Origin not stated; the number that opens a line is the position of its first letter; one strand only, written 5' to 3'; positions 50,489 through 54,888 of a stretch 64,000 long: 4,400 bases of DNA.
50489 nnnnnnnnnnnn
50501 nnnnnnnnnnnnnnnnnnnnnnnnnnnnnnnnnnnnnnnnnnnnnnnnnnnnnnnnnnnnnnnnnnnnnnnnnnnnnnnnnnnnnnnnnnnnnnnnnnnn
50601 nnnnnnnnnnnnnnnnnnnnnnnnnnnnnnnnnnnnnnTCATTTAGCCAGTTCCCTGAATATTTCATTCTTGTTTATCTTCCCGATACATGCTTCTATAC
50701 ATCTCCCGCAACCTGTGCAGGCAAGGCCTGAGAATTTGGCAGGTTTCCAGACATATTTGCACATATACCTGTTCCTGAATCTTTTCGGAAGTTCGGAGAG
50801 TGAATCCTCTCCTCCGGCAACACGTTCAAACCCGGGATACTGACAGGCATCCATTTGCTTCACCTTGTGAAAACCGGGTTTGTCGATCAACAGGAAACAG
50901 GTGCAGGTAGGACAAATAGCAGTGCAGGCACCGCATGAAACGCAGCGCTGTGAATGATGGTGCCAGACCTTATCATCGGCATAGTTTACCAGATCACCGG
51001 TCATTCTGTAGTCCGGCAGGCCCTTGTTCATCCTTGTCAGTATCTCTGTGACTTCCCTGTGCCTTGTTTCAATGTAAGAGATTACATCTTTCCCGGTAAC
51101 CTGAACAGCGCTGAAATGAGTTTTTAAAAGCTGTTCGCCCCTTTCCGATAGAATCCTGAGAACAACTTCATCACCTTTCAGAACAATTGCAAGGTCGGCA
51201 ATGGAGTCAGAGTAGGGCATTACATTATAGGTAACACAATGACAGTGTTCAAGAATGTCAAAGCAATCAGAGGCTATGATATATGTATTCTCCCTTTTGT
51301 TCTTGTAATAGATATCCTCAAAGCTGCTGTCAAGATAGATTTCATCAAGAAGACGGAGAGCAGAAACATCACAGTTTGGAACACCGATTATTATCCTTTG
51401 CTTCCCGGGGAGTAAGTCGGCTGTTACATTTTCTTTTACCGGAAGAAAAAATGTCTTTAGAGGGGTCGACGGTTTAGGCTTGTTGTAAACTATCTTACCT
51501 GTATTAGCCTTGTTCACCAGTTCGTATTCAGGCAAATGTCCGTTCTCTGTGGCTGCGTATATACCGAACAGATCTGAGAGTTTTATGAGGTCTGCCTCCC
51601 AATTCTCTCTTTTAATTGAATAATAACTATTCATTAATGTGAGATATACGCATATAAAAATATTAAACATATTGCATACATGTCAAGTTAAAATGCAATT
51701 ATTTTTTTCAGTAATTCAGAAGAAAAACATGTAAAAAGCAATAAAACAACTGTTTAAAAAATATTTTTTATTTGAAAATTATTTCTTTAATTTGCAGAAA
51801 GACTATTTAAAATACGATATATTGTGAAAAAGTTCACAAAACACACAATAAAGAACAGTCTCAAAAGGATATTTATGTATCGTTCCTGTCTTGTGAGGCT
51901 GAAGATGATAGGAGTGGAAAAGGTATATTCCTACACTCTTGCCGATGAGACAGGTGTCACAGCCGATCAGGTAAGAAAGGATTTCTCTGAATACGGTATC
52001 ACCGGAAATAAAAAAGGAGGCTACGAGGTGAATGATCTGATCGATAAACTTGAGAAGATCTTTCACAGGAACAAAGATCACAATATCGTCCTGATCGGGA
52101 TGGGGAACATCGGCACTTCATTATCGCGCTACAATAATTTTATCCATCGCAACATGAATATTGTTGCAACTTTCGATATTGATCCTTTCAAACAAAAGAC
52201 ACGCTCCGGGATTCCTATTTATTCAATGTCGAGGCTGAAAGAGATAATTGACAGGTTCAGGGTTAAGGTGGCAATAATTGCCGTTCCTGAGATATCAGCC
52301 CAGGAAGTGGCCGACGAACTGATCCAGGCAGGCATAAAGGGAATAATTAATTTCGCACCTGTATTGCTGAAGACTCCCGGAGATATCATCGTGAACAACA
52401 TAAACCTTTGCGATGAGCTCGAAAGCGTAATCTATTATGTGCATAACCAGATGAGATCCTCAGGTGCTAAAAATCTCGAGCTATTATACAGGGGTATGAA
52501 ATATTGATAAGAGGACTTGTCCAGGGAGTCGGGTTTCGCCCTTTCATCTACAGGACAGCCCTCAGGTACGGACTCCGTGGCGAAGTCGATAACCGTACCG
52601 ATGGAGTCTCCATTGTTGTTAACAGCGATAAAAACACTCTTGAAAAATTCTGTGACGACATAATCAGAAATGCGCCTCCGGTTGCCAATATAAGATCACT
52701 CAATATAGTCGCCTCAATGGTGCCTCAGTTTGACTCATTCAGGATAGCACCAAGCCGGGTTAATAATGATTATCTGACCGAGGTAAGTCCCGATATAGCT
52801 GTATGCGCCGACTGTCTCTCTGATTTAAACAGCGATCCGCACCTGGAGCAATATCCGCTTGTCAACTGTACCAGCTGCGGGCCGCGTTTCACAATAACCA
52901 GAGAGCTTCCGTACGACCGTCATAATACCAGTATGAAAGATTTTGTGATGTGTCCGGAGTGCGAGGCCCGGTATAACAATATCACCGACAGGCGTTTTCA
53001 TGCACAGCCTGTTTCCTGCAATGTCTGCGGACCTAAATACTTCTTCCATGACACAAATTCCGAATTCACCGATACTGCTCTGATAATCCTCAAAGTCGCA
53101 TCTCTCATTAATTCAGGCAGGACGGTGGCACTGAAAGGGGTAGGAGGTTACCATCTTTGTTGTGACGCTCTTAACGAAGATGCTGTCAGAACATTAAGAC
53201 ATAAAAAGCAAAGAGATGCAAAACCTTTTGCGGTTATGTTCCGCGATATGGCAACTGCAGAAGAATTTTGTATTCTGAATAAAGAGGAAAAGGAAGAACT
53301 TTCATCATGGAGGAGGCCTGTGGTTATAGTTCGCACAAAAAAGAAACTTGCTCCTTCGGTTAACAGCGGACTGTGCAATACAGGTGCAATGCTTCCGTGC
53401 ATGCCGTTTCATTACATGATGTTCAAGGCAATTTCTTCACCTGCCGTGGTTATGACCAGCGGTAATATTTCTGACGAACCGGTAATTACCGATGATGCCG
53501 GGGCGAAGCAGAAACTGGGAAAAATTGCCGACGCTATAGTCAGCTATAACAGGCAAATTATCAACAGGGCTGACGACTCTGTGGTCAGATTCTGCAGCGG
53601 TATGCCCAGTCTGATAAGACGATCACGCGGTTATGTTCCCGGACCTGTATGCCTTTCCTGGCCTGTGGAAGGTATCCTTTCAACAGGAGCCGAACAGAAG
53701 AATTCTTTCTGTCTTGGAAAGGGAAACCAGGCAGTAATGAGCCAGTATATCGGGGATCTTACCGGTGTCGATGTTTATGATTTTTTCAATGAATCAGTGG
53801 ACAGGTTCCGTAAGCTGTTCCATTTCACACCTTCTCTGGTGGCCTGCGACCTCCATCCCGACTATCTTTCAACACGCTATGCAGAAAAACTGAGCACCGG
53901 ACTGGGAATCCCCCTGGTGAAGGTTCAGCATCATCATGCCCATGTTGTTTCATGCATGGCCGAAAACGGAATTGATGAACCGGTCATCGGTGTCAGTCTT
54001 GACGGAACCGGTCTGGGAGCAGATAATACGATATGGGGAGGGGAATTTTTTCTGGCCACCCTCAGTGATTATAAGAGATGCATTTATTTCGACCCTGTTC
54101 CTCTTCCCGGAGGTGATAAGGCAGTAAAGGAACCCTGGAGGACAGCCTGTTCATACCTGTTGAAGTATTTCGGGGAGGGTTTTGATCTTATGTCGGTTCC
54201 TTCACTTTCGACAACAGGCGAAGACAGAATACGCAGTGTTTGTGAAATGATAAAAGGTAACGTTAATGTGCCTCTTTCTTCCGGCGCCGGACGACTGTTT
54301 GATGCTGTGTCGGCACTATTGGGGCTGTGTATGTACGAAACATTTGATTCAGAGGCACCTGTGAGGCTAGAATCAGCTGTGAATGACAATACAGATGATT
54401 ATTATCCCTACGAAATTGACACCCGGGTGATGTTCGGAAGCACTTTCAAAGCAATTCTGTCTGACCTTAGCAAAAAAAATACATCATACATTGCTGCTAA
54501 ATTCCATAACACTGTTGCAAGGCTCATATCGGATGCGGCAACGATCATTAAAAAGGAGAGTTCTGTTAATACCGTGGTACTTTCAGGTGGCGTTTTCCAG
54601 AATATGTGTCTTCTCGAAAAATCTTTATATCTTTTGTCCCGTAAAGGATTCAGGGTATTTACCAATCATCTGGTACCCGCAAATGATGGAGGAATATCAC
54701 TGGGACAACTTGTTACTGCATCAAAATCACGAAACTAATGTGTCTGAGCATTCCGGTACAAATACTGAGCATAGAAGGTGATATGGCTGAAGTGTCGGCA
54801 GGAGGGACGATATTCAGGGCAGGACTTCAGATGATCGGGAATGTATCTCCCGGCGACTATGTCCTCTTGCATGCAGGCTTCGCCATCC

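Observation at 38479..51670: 19-gene Mrp-linked group 4 [NiFe]-hydrogenase operon headed by a sulfhydrogenase beta/gamma (AsrA/AsrB)-like NAD(P)H module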

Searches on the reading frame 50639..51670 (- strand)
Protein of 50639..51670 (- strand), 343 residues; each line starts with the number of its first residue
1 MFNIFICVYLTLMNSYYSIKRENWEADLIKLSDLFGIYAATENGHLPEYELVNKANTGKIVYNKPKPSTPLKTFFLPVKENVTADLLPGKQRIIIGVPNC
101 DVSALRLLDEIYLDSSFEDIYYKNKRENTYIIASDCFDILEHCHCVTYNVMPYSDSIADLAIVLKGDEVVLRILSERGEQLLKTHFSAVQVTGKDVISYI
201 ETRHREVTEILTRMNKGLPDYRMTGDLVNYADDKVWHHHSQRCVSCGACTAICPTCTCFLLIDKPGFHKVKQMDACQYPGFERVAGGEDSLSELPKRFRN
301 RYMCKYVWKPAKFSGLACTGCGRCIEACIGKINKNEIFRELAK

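Call 3: search_protein_families(library=pfam, proteins=[window:50639-51670:-])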
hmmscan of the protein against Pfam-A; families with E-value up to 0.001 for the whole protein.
window:50639-51670:- (343 aa): 8 families
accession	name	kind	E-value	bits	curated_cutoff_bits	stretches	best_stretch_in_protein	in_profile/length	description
PF17179.9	Fer4_22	-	8.5e-22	78.3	27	1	242-332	1-95/95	4Fe-4S dicluster domain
PF13187.11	Fer4_9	-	6.5e-07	29.7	27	0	234-255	34-49/52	4Fe-4S dicluster domain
PF12838.12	Fer4_7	-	1.1e-06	29.5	27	1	232-255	27-50/52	4Fe-4S dicluster domain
PF12797.12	Fer4_2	-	1.7e-06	28.1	24.5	1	239-255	6-22/22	4Fe-4S binding domain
PF00037.32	Fer4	-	7.2e-06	26.1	21.1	0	241-255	6-20/24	4Fe-4S binding domain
PF14697.11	Fer4_21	-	4.3e-05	24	35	0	226-258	24-56/59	4Fe-4S dicluster domain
PF12837.12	Fer4_6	-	0.00013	22.2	25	0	317-328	8-19/24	4Fe-4S binding domain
PF13534.11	Fer4_17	-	0.00092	20.1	22.2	0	235-254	38-57/61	4Fe-4S dicluster domain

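Call 7: find_homologous_proteins(query=window:50639-51634:-)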
Query window:50639-51634:- (331 aa): 1989 proteins with E <= 0.001 among 2922 candidates; the best 120 are listed.
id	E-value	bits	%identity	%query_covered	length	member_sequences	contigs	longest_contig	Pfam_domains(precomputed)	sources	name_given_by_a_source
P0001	1.3e-228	776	100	100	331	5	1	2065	PF17179.10,PF12797.13,PF00037.33,PF12838.13,PF13187.12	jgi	-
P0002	6.2e-183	626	77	100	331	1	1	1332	PF17179.10,PF12838.13,PF13187.12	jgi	jgi:ferredoxin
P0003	1.8e-164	565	70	100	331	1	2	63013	PF17179.10,PF12838.13,PF13187.12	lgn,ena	-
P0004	9.9e-163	559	69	100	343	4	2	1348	PF17179.10,PF12838.13,PF13183.12,PF13187.12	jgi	-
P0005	6.1e-162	557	68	100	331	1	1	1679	PF17179.10,PF13187.12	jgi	jgi:ferredoxin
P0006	3.2e-160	551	66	100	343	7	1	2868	PF17179.10,PF00037.33,PF12838.13,PF13183.12,PF13187.12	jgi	-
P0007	1.0e-153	530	65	100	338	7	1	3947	PF17179.10,PF12797.13,PF00037.33,PF12838.13,PF13187.12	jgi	jgi:ferredoxin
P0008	2.8e-152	525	66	100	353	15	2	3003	PF17179.10,PF12797.13,PF00037.33,PF12838.13,PF13187.12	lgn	-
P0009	8.4e-150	517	65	100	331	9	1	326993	PF17179.10,PF12797.13,PF00037.33,PF13187.12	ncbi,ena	-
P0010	1.1e-148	513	64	100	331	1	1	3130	PF17179.10,PF12838.13,PF13187.12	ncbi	-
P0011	2.7e-148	512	65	100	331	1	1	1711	PF17179.10,PF12797.13,PF00037.33,PF12838.13,PF13187.12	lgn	-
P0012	2.9e-148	512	65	100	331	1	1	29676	PF17179.10,PF12797.13,PF00037.33,PF12838.13,PF13183.12,PF13187.12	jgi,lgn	jgi:ferredoxin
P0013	5.8e-147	507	64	100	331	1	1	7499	PF17179.10,PF12797.13,PF00037.33,PF12838.13,PF13187.12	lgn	-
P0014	8.1e-147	507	63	100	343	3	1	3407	PF17179.10,PF12838.13,PF13183.12,PF13187.12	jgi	jgi:sulfhydrogenase subunit beta (sulfur reductase)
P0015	1.6e-140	486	63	99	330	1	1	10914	PF17179.10,PF12797.13,PF12838.13,PF13183.12,PF13187.12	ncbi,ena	-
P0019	7.4e-139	481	61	100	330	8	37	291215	PF17179.10,PF12797.13,PF00037.33,PF12838.13,PF13187.12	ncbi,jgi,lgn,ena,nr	ncbi:MAG: Anaerobic sulfite reductase subunit A [Bacteroidetes bacterium ADurb.Bin145]|jgi:ferredoxi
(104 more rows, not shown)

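Call 8: find_encoding_contigs(protein=P0019, flank=10000, max_places=3)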
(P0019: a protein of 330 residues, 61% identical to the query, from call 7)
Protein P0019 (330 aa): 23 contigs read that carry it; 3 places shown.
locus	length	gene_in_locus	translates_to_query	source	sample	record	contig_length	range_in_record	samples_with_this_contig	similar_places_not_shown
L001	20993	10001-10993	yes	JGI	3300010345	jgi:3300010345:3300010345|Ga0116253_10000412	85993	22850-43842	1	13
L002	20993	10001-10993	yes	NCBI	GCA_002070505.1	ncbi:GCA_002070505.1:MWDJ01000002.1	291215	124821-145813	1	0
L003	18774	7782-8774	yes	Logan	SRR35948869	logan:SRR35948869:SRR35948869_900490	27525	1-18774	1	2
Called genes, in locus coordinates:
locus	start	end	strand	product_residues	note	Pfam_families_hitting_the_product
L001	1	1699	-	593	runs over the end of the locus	PF00111:Fer2 (weak), PF13510:Fer2_4, PF10588:NADH-G_4Fe-4S_3, PF12838:Fer4_7 (weak), PF13187:Fer4_9 (weak), PF22117:Fer4_Nqo3, PF02906:Fe_hyd_lg_C, PF02256:Fe_hyd_SSU, +1 more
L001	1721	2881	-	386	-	PF01512:Complex1_51K, PF10589:NADH_4Fe-4S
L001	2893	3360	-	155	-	PF01257:2Fe-2S_thioredx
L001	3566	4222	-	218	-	PF02492:cobW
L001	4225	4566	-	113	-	PF01155:HypA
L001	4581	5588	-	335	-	PF00586:AIRS, PF02769:AIRS_C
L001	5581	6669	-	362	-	PF01924:HypD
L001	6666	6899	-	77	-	PF01455:HupF_HypC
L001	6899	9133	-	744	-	PF00708:Acylphosphatase, PF07503:zf-HYPF, PF01300:Sua5_yciO_yrdC, PF17788:HypF_C, PF00814:TsaD (faint), PF22521:HypF_C_2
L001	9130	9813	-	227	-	PF06971:Put_DNA-bind_N, PF02629:CoA_binding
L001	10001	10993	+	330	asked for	PF13187:Fer4_9 (faint), PF12838:Fer4_7 (faint), PF00037:Fer4 (faint), PF12797:Fer4_2 (faint), PF17179:Fer4_22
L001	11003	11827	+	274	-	PF00970:FAD_binding_6 (weak), PF00175:NAD_binding_1, PF10418:DHODB_Fe-S_bind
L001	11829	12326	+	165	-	PF13237:Fer4_10 (faint), PF13247:Fer4_11, PF00037:Fer4 (faint), PF12837:Fer4_6 (faint), PF12838:Fer4_7 (weak), PF13187:Fer4_9 (weak), PF13484:Fer4_16 (faint), PF25160:LdpA_Fe-S-bd (weak)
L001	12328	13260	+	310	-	PF00146:NADHdh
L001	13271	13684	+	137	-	PF01058:Oxidored_q6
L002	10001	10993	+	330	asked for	PF13187:Fer4_9 (faint), PF12838:Fer4_7 (faint), PF00037:Fer4 (faint), PF12797:Fer4_2 (faint), PF17179:Fer4_22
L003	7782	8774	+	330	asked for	PF13187:Fer4_9 (faint), PF12838:Fer4_7 (faint), PF00037:Fer4 (faint), PF12797:Fer4_2 (faint), PF17179:Fer4_22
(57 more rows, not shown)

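Call 32: search_solved_structures(query=window:50639-51634:-, max_evalue=0.01, show_alignments=2)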
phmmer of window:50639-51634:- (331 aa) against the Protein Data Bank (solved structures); distinct sequences matched with E-value up to 0.01: 4.
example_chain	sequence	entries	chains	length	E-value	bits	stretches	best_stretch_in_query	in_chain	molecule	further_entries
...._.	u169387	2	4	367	4.5e-31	111.5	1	10-320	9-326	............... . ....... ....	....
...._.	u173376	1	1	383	0.0015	21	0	159-246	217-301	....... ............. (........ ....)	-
8rvu_E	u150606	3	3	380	0.0041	19.5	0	159-247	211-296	Formate dehydrogenase, beta subunit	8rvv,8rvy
7bkb_E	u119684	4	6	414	0.0046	19.4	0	222-250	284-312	Formate dehydrogenase, beta subunit (F420)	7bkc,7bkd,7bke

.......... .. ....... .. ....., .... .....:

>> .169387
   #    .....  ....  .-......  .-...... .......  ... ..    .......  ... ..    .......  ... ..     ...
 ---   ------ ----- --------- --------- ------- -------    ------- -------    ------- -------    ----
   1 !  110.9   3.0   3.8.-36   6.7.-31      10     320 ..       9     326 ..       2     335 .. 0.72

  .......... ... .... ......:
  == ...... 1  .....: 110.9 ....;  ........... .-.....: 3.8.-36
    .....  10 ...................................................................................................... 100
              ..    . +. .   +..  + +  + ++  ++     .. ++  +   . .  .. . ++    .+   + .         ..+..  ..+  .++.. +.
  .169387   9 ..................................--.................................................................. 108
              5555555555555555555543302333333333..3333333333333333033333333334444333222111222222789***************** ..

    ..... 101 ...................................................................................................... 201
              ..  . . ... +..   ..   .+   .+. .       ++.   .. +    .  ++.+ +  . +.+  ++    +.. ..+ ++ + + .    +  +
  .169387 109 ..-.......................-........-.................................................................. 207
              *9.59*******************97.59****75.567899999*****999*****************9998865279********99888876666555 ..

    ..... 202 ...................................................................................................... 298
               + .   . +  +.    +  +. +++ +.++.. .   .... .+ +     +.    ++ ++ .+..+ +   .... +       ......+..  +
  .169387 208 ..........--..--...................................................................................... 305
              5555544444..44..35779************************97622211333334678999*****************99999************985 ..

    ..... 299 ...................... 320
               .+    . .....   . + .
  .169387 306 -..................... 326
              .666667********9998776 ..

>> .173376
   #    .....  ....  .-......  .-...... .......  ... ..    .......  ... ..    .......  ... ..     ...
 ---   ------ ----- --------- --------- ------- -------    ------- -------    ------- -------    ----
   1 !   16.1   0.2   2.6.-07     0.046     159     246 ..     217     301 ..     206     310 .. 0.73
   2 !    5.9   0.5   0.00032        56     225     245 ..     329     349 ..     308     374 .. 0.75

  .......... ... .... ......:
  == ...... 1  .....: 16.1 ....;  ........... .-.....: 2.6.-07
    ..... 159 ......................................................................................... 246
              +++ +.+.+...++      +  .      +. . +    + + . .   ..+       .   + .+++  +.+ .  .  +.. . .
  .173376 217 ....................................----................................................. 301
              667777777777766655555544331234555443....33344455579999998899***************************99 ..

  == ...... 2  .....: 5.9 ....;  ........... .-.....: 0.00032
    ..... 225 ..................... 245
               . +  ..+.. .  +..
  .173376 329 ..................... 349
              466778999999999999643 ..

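Call 47: search_protein_families(library=ncbifam, proteins=[window:50639-51634:-], max_evalue=0.001)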
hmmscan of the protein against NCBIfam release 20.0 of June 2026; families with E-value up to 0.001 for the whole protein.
window:50639-51634:- (331 aa): 7 families
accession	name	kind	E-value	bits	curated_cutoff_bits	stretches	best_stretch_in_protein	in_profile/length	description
NF040829.1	sulfhyd_ShyB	equivalog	5.5e-39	134.1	690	1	4-328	3-328/334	NAD(P)-dependent hydrogenase/sulfhydrogenase 2 subunit beta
TIGR02910.1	sulfite_red_A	equivalog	1.3e-33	116.7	323.15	1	61-325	72-322/334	anaerobic sulfite reductase subunit AsrA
NF040833.1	sulfhyd_HydB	equivalog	4.9e-32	111.2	750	1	78-324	86-330/367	NADPH-dependent hydrogenase/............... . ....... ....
NF038196.1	ferrodoxin_EFR1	subfamily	5.1e-05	23.4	75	1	167-256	123-211/242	EFR1 family ferrodoxin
NF040864.1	HgcB_ferredoxin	equivalog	0.00054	19.8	99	0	225-244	10-29/93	mercury methylation ferredoxin HgcB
TIGR02936.1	fdxN_nitrog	equivalog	0.00093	19.3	80.55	0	226-243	67-84/91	ferredoxin III, nif-specific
NF009053.0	PRK12387.1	subfamily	0.00097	18.9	204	1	216-246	60-90/180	formate hydrogenlyase complex iron-sulfur subunit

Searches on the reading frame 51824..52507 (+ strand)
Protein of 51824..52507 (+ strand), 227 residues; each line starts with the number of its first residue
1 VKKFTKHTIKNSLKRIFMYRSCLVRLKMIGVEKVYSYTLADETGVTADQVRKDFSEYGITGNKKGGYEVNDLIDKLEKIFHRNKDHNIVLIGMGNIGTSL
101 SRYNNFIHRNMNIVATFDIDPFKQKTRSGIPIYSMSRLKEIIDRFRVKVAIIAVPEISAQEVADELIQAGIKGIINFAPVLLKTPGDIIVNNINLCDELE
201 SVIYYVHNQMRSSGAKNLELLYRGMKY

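Call 23: search_protein_families(library=pfam, proteins=[window:51875-52507:+])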
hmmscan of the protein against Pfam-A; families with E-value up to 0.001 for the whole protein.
window:51875-52507:+ (210 aa): 3 families
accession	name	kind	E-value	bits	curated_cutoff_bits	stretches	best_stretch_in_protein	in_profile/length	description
PF02629.25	CoA_binding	-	5e-23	82.1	22.3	1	66-163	1-97/97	CoA binding domain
PF06971.19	Put_DNA-bind_N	-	7.7e-09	35.9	27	1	1-38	12-49/49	Putative DNA-binding protein N-terminus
PF01408.29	GFO_IDH_MocA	-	2.8e-05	25.2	24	1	70-155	2-88/120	Oxidoreductase family, NAD-binding Rossmann fold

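Call 47: search_protein_families(library=ncbifam, proteins=[window:51824-52507:+], max_evalue=0.001)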
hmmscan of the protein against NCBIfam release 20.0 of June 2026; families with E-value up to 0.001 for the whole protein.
window:51824-52507:+ (227 aa): 9 families
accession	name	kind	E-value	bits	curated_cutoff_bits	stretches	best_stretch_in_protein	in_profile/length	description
NF003996.0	PRK05472.2-5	equivalog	6.2e-63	212.4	138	1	10-210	4-203/209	redox-sensing transcriptional repressor Rex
NF003995.0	PRK05472.2-4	subfamily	2.5e-60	203.6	126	1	10-211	8-210/213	redox-sensing transcriptional repressor Rex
NF003994.0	PRK05472.2-3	equivalog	2.2e-53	180.8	130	1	3-207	4-209/217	redox-sensing transcriptional repressor Rex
NF003993.0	PRK05472.2-2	equivalog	5.1e-52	176.5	217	1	10-209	8-208/212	redox-sensing transcriptional repressor Rex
NF003989.0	PRK05472.1-3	equivalog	1.6e-51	175.1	177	1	9-210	9-211/215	redox-sensing transcriptional repressor Rex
NF003990.0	PRK05472.1-4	equivalog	2.9e-48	164.3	233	1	11-210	10-210/214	redox-sensing transcriptional repressor Rex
NF003992.0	PRK05472.2-1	equivalog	2.1e-46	158.1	226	1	11-210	24-224/249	redox-sensing transcriptional repressor Rex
NF003988.0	PRK05472.1-1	equivalog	2.6e-46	158.3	321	1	6-209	5-211/214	redox-sensing transcriptional repressor Rex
NF003991.0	PRK05472.1-5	equivalog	1.1e-39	136.6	198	1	10-209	9-209/211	redox-sensing transcriptional repressor Rex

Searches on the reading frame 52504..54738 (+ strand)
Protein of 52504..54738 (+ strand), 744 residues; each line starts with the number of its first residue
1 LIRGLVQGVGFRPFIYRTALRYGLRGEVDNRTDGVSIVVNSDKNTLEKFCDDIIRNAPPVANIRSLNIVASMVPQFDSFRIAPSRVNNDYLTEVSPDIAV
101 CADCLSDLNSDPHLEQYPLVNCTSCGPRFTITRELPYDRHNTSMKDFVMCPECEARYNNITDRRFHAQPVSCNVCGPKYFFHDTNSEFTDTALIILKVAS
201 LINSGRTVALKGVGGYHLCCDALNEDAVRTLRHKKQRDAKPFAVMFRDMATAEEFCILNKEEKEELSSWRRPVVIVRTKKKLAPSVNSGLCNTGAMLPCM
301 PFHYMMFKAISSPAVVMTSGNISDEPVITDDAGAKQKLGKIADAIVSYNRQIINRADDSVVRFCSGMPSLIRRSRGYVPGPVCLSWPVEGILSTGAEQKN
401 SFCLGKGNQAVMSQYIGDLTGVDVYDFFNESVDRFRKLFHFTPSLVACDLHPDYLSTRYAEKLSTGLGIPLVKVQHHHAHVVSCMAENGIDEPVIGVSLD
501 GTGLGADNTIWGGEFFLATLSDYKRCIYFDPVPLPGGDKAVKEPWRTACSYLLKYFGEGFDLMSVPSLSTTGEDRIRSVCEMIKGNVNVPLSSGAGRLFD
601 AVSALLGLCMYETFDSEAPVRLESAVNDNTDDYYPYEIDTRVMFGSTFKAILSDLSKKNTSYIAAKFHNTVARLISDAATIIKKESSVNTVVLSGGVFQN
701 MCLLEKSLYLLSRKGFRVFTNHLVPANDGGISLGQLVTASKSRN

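Call 23: search_protein_families(library=pfam, proteins=[window:52504-54738:+])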
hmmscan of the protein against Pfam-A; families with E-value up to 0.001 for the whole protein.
window:52504-54738:+ (744 aa): 6 families
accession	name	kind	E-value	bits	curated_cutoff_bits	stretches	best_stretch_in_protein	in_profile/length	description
PF22521.2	HypF_C_2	-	3.1e-75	253.5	27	1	496-735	1-241/241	Carbamoyltransferase, Kae1-like Domain, second subdomain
PF01300.24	Sua5_yciO_yrdC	-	2.2e-40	138.5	25.1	1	201-374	2-178/178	Telomere recombination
PF17788.7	HypF_C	-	6.4e-37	126.7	23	1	389-487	4-99/99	HypF Kae1-like domain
PF07503.17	zf-HYPF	-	3.4e-19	68.8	23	2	149-181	1-33/34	HypF finger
PF00708.24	Acylphosphatase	-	2.6e-18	66.5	22.5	1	2-81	5-85/85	Acylphosphatase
PF00814.31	TsaD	-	2.1e-08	34.7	24.8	1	458-501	71-113/264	tRNA N6-adenosine threonylcarbamoyltransferase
